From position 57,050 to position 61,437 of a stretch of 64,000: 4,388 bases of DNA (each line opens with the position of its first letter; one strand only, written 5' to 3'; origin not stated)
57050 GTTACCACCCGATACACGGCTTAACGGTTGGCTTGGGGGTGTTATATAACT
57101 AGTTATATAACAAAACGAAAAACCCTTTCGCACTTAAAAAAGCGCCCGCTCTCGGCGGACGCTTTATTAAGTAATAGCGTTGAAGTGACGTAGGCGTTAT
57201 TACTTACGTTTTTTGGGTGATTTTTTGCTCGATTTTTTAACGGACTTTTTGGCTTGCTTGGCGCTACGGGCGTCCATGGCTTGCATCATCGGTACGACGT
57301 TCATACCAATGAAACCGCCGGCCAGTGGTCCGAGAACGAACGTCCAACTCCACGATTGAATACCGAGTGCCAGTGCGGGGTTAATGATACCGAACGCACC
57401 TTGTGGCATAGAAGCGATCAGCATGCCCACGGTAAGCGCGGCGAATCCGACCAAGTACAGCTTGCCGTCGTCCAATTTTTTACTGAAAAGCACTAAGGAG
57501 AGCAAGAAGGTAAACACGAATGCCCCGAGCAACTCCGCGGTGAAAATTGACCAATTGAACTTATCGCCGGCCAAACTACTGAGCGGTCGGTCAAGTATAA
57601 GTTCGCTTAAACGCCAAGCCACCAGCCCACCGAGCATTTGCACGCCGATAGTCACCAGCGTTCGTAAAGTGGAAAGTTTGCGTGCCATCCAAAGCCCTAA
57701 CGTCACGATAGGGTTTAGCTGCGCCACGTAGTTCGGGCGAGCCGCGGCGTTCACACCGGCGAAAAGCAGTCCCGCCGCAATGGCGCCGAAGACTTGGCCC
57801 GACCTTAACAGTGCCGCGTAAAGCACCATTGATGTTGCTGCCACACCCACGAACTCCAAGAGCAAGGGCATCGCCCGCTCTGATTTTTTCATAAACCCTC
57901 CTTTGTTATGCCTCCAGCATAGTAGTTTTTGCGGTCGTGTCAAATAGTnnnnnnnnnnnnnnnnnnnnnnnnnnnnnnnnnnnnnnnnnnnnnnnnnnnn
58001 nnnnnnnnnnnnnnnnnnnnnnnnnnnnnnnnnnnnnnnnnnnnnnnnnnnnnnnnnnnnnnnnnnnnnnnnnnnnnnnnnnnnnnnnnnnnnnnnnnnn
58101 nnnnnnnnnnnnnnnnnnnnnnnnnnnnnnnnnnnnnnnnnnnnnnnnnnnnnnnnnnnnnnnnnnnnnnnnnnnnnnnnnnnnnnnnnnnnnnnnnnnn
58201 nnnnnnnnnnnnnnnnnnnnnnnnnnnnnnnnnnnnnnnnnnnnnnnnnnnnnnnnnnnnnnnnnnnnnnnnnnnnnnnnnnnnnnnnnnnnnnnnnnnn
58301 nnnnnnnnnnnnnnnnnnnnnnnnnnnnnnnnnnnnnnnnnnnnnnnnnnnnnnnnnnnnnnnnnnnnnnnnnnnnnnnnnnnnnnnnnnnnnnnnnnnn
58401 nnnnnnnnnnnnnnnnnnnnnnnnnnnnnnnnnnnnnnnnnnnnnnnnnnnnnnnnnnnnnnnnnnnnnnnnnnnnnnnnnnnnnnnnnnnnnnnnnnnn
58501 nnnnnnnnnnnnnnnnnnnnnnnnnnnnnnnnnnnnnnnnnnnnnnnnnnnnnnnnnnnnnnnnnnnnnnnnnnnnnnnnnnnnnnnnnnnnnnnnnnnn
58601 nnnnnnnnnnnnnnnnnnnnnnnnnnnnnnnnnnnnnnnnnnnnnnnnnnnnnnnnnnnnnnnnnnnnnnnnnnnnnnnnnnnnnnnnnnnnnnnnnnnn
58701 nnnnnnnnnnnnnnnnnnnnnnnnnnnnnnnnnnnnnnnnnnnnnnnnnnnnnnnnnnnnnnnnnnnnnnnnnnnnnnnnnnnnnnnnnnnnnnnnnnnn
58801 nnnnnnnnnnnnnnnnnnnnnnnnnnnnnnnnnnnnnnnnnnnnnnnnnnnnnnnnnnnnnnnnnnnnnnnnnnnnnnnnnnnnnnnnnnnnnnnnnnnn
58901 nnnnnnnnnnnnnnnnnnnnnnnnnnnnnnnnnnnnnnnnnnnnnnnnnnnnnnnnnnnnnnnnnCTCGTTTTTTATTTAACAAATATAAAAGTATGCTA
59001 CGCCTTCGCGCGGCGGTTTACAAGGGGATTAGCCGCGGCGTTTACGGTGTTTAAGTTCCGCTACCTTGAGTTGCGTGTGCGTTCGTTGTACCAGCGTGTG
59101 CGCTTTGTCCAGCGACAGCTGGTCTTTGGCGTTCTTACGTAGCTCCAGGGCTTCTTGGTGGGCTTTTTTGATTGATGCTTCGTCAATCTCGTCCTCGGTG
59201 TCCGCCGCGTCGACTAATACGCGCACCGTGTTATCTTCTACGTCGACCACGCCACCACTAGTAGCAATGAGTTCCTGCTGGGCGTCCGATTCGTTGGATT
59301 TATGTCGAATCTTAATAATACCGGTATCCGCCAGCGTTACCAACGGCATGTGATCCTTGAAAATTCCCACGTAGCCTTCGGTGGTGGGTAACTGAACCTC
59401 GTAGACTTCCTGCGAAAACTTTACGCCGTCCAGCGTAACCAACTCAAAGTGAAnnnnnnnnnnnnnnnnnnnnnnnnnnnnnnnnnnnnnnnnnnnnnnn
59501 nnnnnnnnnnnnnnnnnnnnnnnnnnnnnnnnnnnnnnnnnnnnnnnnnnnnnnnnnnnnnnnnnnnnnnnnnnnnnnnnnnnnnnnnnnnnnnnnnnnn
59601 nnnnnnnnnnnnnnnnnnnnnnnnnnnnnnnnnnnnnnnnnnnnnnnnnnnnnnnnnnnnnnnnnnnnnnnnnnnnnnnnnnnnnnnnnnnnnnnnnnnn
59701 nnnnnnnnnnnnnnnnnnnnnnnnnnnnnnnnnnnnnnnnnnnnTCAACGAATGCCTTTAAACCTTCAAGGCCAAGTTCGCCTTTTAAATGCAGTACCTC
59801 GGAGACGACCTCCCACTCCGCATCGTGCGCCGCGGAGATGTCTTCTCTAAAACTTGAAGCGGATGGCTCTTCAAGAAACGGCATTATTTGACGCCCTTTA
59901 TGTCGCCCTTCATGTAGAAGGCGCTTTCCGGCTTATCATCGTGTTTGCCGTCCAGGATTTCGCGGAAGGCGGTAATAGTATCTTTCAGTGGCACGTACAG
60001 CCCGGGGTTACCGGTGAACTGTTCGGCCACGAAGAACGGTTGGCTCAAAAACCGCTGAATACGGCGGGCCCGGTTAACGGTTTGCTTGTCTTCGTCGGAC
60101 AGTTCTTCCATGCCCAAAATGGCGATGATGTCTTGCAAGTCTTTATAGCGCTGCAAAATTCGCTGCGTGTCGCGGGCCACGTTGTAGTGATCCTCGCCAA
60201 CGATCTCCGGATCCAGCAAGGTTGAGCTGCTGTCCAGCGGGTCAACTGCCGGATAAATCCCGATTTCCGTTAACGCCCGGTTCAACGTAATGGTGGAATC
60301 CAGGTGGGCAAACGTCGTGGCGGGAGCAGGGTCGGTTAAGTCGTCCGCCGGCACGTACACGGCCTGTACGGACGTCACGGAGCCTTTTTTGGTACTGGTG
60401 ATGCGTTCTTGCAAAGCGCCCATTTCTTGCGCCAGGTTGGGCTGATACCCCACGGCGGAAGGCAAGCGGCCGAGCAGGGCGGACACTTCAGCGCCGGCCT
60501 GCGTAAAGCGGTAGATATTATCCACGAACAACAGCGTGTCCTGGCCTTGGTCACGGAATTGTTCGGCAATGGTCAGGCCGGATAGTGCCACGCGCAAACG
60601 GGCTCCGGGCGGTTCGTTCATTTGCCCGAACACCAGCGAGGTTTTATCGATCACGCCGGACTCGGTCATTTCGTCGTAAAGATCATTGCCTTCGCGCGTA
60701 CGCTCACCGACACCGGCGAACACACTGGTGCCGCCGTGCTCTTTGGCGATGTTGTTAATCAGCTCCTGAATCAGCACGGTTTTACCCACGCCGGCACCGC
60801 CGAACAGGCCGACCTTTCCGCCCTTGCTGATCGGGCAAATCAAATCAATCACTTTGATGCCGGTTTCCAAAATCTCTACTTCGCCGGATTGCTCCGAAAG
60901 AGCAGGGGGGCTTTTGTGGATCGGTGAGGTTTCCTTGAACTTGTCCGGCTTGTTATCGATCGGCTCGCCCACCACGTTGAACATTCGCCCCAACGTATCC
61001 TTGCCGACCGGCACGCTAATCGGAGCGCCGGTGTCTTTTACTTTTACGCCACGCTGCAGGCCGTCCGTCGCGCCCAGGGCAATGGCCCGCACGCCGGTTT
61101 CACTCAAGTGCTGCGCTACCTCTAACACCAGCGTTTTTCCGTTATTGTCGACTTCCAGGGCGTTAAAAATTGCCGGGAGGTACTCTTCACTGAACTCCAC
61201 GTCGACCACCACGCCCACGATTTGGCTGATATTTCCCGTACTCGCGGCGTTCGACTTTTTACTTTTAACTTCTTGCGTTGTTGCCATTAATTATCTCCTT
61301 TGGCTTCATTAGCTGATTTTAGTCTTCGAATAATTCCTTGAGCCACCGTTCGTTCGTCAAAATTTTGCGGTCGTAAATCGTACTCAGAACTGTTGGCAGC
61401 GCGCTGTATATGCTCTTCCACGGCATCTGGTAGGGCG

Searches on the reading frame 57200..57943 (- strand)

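Call 7: search_protein_families(library=pfam, proteins=[window:57200-57943:-])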
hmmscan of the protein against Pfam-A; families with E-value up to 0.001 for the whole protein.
window:57200-57943:- (247 aa): 1 family
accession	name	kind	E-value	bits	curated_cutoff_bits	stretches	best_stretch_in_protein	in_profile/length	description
PF00230.25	MIP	-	9e-11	42.4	25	1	28-213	20-218/222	Major intrinsic protein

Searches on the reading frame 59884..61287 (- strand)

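Call 68: search_protein_families(library=pfam, proteins=[P0008, P0005], max_evalue=0.01)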
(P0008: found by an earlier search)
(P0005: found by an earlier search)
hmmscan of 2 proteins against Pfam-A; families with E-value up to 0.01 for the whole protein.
P0008 (55 aa): 1 family
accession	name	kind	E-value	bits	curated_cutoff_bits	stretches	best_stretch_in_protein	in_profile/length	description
PF04014.23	MazE_antitoxin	-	5.9e-09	36.2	24.7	1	17-52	5-41/48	Antidote-toxin recognition MazE, bacterial antitoxin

P0005 (62 aa): 1 family
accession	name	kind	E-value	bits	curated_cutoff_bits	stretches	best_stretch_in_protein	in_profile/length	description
PF04014.23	MazE_antitoxin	-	2e-07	31.3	24.7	1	20-60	4-45/48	Antidote-toxin recognition MazE, bacterial antitoxin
